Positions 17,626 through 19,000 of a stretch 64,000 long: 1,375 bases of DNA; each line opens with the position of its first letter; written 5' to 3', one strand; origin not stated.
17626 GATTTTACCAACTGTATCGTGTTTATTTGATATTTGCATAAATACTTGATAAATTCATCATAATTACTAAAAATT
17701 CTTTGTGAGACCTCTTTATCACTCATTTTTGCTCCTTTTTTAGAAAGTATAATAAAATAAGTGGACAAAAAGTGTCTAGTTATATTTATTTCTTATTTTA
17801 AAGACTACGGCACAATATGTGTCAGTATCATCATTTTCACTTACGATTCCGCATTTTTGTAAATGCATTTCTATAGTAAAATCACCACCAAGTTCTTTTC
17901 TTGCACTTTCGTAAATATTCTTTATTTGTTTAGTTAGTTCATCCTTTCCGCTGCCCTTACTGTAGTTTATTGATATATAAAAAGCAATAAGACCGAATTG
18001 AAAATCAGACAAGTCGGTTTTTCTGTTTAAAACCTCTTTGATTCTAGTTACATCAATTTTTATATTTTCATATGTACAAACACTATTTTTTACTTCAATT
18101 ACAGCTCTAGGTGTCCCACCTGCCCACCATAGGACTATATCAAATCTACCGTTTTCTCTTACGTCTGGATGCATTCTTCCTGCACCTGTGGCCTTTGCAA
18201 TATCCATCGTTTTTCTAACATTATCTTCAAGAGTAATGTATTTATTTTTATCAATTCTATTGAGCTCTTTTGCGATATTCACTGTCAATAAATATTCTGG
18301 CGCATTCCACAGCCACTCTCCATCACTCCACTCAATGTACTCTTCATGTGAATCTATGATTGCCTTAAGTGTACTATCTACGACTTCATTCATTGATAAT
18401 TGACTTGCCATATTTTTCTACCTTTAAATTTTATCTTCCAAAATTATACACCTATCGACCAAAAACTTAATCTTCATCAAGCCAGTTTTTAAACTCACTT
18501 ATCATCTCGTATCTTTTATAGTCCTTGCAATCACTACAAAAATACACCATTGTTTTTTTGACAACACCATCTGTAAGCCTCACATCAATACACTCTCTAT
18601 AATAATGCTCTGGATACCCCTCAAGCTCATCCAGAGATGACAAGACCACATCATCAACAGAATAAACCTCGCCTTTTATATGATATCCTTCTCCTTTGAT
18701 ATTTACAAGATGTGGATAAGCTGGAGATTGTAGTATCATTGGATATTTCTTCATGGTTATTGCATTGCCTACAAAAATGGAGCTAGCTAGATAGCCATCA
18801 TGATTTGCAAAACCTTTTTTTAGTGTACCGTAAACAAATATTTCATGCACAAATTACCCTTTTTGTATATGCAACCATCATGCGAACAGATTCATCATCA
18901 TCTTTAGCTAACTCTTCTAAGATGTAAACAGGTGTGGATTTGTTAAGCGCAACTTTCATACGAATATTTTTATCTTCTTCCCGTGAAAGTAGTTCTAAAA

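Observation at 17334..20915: Island A: WYL regulator, PD-(D/E)xK nuclease-like, GGCT/AIG2-like, LRV-repeat and two orphan genes; candidate undescribed conflict/defence system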

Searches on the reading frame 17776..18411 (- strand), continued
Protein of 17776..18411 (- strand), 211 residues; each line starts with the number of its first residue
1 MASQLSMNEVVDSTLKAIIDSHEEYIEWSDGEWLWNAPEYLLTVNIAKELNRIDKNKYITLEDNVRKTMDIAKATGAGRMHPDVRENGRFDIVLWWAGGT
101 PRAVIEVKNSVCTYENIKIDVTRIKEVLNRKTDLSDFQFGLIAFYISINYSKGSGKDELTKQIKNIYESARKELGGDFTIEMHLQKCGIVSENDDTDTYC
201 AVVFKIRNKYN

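Call 38: fold_search(model_id=the predicted structure, library=viral)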
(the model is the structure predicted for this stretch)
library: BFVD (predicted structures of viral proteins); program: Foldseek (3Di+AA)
matches with E <= 10: 931; with E <= 0.001: 2
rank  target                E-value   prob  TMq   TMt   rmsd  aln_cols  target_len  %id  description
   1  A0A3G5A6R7            2.4e-04  0.99  0.38  0.25  12.7       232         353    8  Chromatin organization modifier chromo domain protein [Hyperionvirus sp.]
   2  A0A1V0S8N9            3.9e-04  1.00  0.31  0.26   4.9       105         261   12  Chromatin organization modifier chromo domain protein [Catovirus CTV1]
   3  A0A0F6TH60            1.6e-03  0.51  0.21  0.20  15.5       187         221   12  Putative exonuclease [Sinorhizobium phage phiM9]
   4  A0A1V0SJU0            2.2e-03  0.84  0.21  0.16   6.0        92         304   14  Uncharacterized protein [Klosneuvirus KNV1]
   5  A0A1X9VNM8            2.9e-03  0.97  0.30  0.09   5.5       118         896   10  Putative helicase domain protein [Mimivirus AB-566-O17]
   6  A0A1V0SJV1            3.3e-03  0.98  0.24  0.21   4.8        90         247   11  Uncharacterized protein [Klosneuvirus KNV1]
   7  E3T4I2                3.8e-03  0.51  0.27  0.18  14.0       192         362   10  PCIF1 WW domain-containing protein [Cafeteria roenbergensis virus (strain BV-PW1)]
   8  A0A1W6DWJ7            4.3e-03  0.66  0.26  0.18  14.7       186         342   11  (no name in the UniProt tables at hand)
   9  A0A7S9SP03            4.6e-03  0.57  0.25  0.14  14.8       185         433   14  PD-(D/E)XK nuclease superfamily protein [Serratia phage Tsm2]
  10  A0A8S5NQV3            6.7e-03  0.28  0.23  0.15  14.6       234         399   10  PD-(D/E)XK nuclease superfamily protein [Myoviridae sp. ctj3P51]
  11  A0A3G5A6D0            7.2e-03  0.94  0.30  0.21   5.7       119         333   13  Uncharacterized protein [Harvfovirus sp.]
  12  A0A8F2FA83            8.1e-03  0.47  0.24  0.12  14.8       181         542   10  Putative intein containing helicase [Salmonella phage fmb-p1]
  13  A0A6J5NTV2            8.1e-03  0.23  0.21  0.26  13.1       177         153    9  Uncharacterized protein [uncultured Caudovirales phage]
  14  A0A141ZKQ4            9.3e-03  0.90  0.23  0.23   5.9        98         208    7  (no name in the UniProt tables at hand)
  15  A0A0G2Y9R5            9.3e-03  0.54  0.22  0.26   7.8       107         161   12  Methyltransferase family protein [Acanthamoeba polyphaga mimivirus Kroon]
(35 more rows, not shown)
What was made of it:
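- On PD-(D/E)xK nuclease superfamily: BFVD gives weak hits labelled PD-(D/E)XK at E 1.6e-3 to 5e-2 (call 38).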

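Call 44: search_solved_structures(query=A1, max_evalue=10)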
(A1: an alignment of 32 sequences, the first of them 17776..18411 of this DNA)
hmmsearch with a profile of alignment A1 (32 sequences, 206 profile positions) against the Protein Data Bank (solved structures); distinct sequences matched with E-value up to 10: 0.

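Call 50: find_related_loci(query=A1, collection=metagenome_contigs, flank=6000)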
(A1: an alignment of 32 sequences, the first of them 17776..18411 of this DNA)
Query A1 (211 aa) in metagenome_contigs; peptide patterns used: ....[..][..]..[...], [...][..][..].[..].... (x = any residue, [..] = any of these).
112 stretches matched a pattern; 55 encode a relative of the query (tblastn E <= 1e-3); 55 distinct loci.
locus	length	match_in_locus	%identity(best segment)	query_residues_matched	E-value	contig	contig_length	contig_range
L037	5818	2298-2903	57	3-207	7e-74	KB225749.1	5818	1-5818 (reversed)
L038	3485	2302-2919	55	1-209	2e-73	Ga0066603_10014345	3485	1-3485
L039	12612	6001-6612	55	1-207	3e-72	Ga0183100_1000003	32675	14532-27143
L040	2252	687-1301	53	1-207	4e-70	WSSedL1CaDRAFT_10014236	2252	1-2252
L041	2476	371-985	53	1-207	1e-69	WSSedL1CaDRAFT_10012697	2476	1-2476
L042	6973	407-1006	51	5-207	1e-62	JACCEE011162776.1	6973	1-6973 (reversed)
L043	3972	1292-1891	48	5-207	6e-61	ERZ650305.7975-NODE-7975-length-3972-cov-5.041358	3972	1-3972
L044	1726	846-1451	49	5-207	1e-60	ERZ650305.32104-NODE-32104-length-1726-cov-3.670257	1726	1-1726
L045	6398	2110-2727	47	1-209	2e-58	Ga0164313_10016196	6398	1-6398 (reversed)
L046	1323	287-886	50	5-207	1e-61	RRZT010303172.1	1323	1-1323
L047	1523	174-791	47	1-209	2e-59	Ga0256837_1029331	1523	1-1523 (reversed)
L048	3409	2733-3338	49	5-207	1e-57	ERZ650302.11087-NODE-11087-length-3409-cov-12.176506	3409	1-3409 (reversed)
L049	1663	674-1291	46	1-209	2e-59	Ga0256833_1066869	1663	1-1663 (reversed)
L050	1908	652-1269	47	1-209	3e-57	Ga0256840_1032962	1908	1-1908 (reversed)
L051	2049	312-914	47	1-204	1e-55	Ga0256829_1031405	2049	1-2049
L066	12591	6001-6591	42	4-203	1e-43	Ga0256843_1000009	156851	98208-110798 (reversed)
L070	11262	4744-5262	44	31-208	1e-41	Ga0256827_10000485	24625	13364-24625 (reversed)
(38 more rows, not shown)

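Call 60: search_protein_families(library=padloc, alignment_id=A1, max_evalue=0.001)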
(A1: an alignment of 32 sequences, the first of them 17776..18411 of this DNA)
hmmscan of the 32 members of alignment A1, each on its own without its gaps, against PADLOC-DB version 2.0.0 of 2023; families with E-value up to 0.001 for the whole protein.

A. member 1, window:17776-18411:- (211 aa): 1 family
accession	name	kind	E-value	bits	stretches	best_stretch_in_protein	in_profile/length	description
PDLC02359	Tin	-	1.2e-10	39.3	1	8-182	3-198/239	Tin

B. families by the number of members that match (of 32 scanned): 5 families
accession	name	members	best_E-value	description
PDLC02359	Tin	32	1.9e-13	Tin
PDLC02506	BrxL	1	7.6e-05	BrxL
PDLC01759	Cas3b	1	0.00047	-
PDLC04970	PDC-S26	1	0.00073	-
PDLC02466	BrxB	1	0.00076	BrxB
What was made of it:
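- On Tin family (phage P2 Tin; PADLOC PDLC02359): 32/32 relatives match, best 1.9e-13 (call 60).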

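Call 61: search_protein_families(library=pfam, alignment_id=A1, max_evalue=0.1)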
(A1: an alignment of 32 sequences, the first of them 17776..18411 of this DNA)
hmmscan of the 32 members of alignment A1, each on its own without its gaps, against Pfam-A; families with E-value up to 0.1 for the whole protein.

A. member 1, window:17776-18411:- (211 aa): 0 families

B. families by the number of members that match (of 32 scanned): 24 families
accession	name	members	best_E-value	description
PF13588.12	HSDR_N_2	13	0.00019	Type I restriction enzyme R protein N terminus (HSDR_N)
PF08774.17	VRR_NUC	12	0.0079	VRR-NUC domain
PF04313.20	HSDR_N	5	0.0024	Type I restriction enzyme R protein N terminus (HSDR_N)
PF23240.1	HAT_PRP39_N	3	0.0043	PRP39 N-terminal HAT repeat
PF16007.11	DUF4777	2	0.034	Domain of unknown function (DUF4777)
PF08346.17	AntA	1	0.0031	AntA/AntB antirepressor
PF09713.15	A_thal_3526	1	0.014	Plant protein 1589 of unknown function (A_thal_3526)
PF02406.22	MmoB_DmpM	1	0.028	MmoB/DmpM family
PF15903.10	PL48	1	0.031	Filopodia upregulated, FAM65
PF21374.3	WsaF_N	1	0.036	WsaF, N-terminal domain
PF18743.7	AHJR-like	1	0.037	REase_AHJR-like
PF01724.21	DUF29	1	0.048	Domain of unknown function DUF29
PF03749.19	SfsA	1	0.051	Sugar fermentation stimulation protein RE domain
PF03663.20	Glyco_hydro_76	1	0.054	Glycosyl hydrolase family 76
PF16487.10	ArgoMid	1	0.055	Mid domain of argonaute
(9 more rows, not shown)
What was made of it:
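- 17776..18411 (-): B: Tin-family, PD-(D/E)xK-like protein (211 aa), the conserved core and probable effector. Sub-threshold Pfam hits go to HSDR_N_2, VRR_NUC and HSDR_N (call 61).
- Closest known: PD-. Same: Sub-threshold Pfam hits go to HSDR_N_2 (13/32), VRR_NUC (12/32) and HSDR_N (5/32) (call 61).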

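Call 74: search_dna_similar(query=window:17776-18411:-, collection=phages, mode=protein, max_evalue=0.01, max_rows=15)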
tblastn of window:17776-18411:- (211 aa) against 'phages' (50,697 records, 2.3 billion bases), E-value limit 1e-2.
No match.

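Call 75: search_dna_similar(query=window:17776-18411:-, collection=plasmids, mode=protein, max_evalue=0.01, max_rows=15)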
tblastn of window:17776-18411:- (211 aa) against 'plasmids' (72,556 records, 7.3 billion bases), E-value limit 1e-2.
No match.

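Call 85: search_protein_families(library=pfam, proteins=[L003:4257-5387:+, L003:6524-7792:-, L003:8612-10156:-, L019:1283-4270:-, L045:2858-4546:+, L066:7653-8846:+, L070:2178-3581:+, L070:3574-4653:+, L037:263-2071:+, L005:9348-10010:+], max_evalue=0.001)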
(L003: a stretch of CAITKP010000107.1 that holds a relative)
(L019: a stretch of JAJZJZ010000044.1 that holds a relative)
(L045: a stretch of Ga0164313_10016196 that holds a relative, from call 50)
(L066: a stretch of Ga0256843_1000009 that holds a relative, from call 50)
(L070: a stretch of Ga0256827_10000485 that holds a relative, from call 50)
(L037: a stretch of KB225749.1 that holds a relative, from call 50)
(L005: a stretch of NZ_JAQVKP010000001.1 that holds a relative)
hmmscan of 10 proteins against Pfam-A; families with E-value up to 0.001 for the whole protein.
L003:4257-5387:+ (376 aa): 0 families

L003:6524-7792:- (422 aa): 1 family
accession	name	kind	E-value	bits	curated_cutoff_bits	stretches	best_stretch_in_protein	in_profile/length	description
PF14281.12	PDDEXK_4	-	4.5e-33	115.2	22.3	1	30-203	1-182/183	PD-(D/E)XK nuclease superfamily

L003:8612-10156:- (514 aa): 1 family
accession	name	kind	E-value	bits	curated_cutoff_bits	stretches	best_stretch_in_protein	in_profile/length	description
PF01661.27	Macro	-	1.6e-27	96.2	22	1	240-358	1-118/118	Macro domain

L019:1283-4270:- (995 aa): 6 families
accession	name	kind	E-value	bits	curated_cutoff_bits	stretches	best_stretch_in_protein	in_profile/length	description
PF07669.17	Eco57I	-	8e-49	166.4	25.3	1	466-628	1-171/171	Eco57I restriction-modification methylase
PF02384.22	N6_Mtase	-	3e-27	96.2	20.4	1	332-644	3-234/311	N-6 DNA Methylase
PF20473.4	MmeI_Mtase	-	7.8e-15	55.2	27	1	394-570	16-174/259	MmeI, DNA-methyltransferase domain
PF12950.13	TaqI_C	-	2.4e-09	37.9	26.5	1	752-912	2-114/118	TaqI-like C-terminal specificity domain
PF01170.24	UPF0020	-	1.4e-06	28.6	22.3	1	400-485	31-96/197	RMKL-like, methyltransferase domain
PF04313.20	HSDR_N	-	1.9e-06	28.3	25.1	0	40-143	2-194/198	Type I restriction enzyme R protein N terminus (HSDR_N)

L045:2858-4546:+ (562 aa): 1 family
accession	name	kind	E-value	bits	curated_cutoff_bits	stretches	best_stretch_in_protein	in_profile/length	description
PF10592.14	AIPR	-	5.9e-45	154.7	25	1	245-526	1-303/308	AIPR protein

L066:7653-8846:+ (397 aa): 3 families
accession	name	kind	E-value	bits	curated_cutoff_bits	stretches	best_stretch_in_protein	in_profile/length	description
PF13173.12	AAA_14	-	3.9e-25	88.8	27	1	33-155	2-129/129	AAA domain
PF13635.12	DUF4143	-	2.1e-06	28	28.1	1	230-341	7-126/160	Domain of unknown function (DUF4143)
PF13401.12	AAA_22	-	8.5e-06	26.5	27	0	32-59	4-31/130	AAA domain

L070:2178-3581:+ (467 aa): 1 family
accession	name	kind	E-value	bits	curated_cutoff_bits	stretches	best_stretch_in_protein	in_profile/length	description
PF00145.23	DNA_methylase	-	2.4e-67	228.1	22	1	90-460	1-324/324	C-5 cytosine-specific DNA methylase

L070:3574-4653:+ (359 aa): 1 family
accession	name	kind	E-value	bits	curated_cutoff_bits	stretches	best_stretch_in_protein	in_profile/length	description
PF00145.23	DNA_methylase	-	9.6e-80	268.8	22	1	7-354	2-321/324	C-5 cytosine-specific DNA methylase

L037:263-2071:+ (602 aa): 0 families

L005:9348-10010:+ (220 aa): 0 families
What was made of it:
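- PDDEXK_4, Macro, Eco57I, AIPR and two C5 methylases (call 85).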

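Call 93: find_encoding_contigs(protein=P0098, flank=7000, max_places=2)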
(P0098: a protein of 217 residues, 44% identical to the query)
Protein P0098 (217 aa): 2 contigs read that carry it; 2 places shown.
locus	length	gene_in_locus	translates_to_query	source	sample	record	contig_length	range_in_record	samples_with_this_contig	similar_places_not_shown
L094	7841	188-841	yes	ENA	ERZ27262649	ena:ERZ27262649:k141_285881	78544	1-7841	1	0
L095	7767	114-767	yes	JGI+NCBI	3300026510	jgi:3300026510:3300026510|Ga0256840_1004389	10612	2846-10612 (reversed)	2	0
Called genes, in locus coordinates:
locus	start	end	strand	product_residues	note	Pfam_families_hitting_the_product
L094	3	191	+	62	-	?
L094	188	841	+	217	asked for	-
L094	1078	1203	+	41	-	-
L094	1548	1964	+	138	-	-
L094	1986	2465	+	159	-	-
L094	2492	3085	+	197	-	PF03848:TehB, PF13489:Methyltransf_23 (weak), PF05175:MTS (weak), PF13847:Methyltransf_31, PF08241:Methyltransf_11 (weak), PF08242:Methyltransf_12, PF13649:Methyltransf_25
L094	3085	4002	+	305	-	PF03734:YkuD (weak)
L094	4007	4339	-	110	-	-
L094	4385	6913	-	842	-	PF02861:Clp_N, PF23569:NBD_SMAX1, PF00004:AAA, PF17871:AAA_lid_9, PF00004:AAA, PF07724:AAA_2, PF07728:AAA_5, PF10431:ClpB_D2-small, +7 more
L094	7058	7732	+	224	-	PF14512:TM1586_NiRdase (faint), PF00881:Nitroreductase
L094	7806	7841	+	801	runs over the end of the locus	PF03176:MMPL, PF02460:Patched (faint), PF12349:Sterol-sensing (weak), PF00873:ACR_tran, PF03176:MMPL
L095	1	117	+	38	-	?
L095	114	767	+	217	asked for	-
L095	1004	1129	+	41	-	-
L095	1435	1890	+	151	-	-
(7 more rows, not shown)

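Call 94: find_encoding_contigs(protein=P0064, flank=7000, max_places=2)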
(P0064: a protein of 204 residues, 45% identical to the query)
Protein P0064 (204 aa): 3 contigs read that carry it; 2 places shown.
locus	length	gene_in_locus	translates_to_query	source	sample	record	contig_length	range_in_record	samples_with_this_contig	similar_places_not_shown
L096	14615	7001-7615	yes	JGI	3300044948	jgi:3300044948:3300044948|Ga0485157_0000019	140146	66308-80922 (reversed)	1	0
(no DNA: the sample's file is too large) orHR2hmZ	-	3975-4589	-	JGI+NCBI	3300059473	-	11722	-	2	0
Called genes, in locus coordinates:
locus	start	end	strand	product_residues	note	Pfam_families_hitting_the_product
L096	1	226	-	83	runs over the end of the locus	-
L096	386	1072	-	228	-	PF00929:RNase_T, PF16473:Rv2179c-like (faint), PF20600:ExoX-like_C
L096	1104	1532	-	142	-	-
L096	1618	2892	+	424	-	PF00275:EPSP_synthase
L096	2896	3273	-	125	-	PF00376:MerR, PF13411:MerR_1, PF13591:MerR_2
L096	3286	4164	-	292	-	PF00226:DnaJ, PF01556:DnaJ_C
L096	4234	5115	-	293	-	PF01435:Peptidase_M48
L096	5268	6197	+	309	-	PF13280:WYL, PF25583:WCX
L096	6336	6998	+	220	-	-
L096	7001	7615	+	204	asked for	-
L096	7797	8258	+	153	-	-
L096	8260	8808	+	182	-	-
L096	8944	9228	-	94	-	PF01934:HepT-like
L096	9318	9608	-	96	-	PF01909:NTP_transf_2, PF18765:Polbeta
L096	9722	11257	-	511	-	PF02142:MGS, PF01808:AICARFT_IMPCHas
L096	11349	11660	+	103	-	-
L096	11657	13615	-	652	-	PF00990:GGDEF, PF00563:EAL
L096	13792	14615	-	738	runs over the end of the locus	PF18072:FGAR-AT_linker, PF00586:AIRS, PF02769:AIRS_C, PF00586:AIRS, PF02769:AIRS_C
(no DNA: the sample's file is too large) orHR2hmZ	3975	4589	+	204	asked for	-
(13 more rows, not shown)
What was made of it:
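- HepT/MNT (call 94).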

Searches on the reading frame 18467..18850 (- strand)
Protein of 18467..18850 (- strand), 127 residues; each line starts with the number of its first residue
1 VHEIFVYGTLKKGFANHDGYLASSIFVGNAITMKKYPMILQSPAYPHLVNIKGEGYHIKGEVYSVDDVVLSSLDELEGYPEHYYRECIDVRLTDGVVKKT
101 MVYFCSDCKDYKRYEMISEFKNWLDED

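Call 3: search_protein_families(library=pfam, proteins=[window:18467-18850:-], max_evalue=1)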
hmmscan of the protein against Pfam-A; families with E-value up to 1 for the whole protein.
window:18467-18850:- (127 aa): 3 families
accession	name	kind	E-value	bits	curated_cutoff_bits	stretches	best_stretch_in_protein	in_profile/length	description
PF06094.17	GGACT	-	2.9e-25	89.6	22.8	1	4-112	1-109/120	Gamma-glutamyl cyclotransferase, AIG2-like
PF21986.1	AH_C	-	1.3e-06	28.8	27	1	3-123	2-118/123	Allophanate hydrolase C-terminal domain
PF13772.11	AIG2_2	-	0.03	15.2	27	1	57-109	1-54/83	AIG2-like family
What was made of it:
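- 18467..18850 (-): C: GGACT/AIG2-like gamma-glutamyl(amine) cyclotransferase-fold enzyme (127 aa). Pfam GGACT 2.9e-25 (call 3).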

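Call 4: search_protein_families(library=padloc, proteins=[window:18467-18850:-], max_evalue=1)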
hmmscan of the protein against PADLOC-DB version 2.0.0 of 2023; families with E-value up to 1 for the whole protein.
window:18467-18850:- (127 aa): 0 families

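Call 5: search_protein_families(library=phrogs, proteins=[window:18467-18850:-], max_evalue=0.1)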
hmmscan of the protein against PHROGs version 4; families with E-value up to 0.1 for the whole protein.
window:18467-18850:- (127 aa): 2 families
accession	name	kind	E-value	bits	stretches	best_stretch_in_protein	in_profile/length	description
phrog_2520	-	moron, auxiliary metabolic gene and host takeover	1.4e-19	71.5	1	4-107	13-117/166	gamma-glutamyl cyclotransferase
phrog_27033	-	unknown function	6.5e-05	23.9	1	50-106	43-99/208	-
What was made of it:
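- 18467..18850 (-): PHROG 2520 at 1.4e-19 (call 5).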

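Call 6: search_protein_families(library=ncbifam, proteins=[window:18467-18850:-], max_evalue=0.1)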
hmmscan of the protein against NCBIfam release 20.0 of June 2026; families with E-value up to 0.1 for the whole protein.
window:18467-18850:- (127 aa): 0 families

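Call 42: search_solved_structures(query=window:18467-18850:-, max_evalue=0.01)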
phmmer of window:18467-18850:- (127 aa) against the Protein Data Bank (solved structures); distinct sequences matched with E-value up to 0.01: 6.
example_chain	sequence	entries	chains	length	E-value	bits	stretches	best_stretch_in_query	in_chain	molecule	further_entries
3jub_A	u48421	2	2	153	4e-13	52.7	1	4-94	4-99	AIG2-like domain-containing protein 1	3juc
2kl2_A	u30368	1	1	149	5.2e-13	52.4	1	2-93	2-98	AIG2-like domain-containing protein 1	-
1vkb_A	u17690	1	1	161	6.2e-13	52.1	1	2-93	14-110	hypothetical protein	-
3jud_A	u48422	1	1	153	1.1e-12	51.4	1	4-94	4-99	AIG2-like domain-containing protein 1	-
2qik_A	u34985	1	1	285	1.7e-06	31.3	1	4-122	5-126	UPF0131 protein ykqA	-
1xhs_A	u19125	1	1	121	0.009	19.3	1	3-89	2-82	Hypothetical UPF0131 protein ytfP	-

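Call 92: search_solved_structures(query=window:18467-18850:-, max_evalue=1e-10, show_alignments=1)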
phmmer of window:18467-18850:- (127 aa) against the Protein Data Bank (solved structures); distinct sequences matched with E-value up to 1e-10: 4.
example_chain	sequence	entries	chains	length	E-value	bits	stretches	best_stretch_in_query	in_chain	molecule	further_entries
3jub_A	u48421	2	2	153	4e-13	52.7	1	4-94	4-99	AIG2-like domain-containing protein 1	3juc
2kl2_A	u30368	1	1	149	5.2e-13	52.4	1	2-93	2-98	AIG2-like domain-containing protein 1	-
1vkb_A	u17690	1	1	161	6.2e-13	52.1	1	2-93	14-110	hypothetical protein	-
3jud_A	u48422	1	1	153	1.1e-12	51.4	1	4-94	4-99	AIG2-like domain-containing protein 1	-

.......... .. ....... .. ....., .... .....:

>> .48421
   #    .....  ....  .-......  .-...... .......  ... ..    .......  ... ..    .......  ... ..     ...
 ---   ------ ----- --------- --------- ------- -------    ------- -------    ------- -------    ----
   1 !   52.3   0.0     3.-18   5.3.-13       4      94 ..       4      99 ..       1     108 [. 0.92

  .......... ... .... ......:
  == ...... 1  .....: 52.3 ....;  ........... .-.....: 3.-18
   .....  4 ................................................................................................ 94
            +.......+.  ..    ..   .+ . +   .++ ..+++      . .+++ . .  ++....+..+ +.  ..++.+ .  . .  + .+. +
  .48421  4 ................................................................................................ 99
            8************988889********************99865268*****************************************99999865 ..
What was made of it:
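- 18467..18850 (-): Human GGACT 3jub at 4e-13, with YGTLK conserved and a Glu aligned to catalytic E82 (calls 42, 92).
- On GGACT/AIG2-like gamma-glutamyl cyclotransferase fold: In the alignment to human GGACT the Glu of LDELE pairs with E82 (call 92).
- Closest known: Gamma-glutamylamine cyclotransferase. Same: YGTLK and the Glu equivalent to catalytic E82 are conserved (calls 3, 5, 42, 92).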
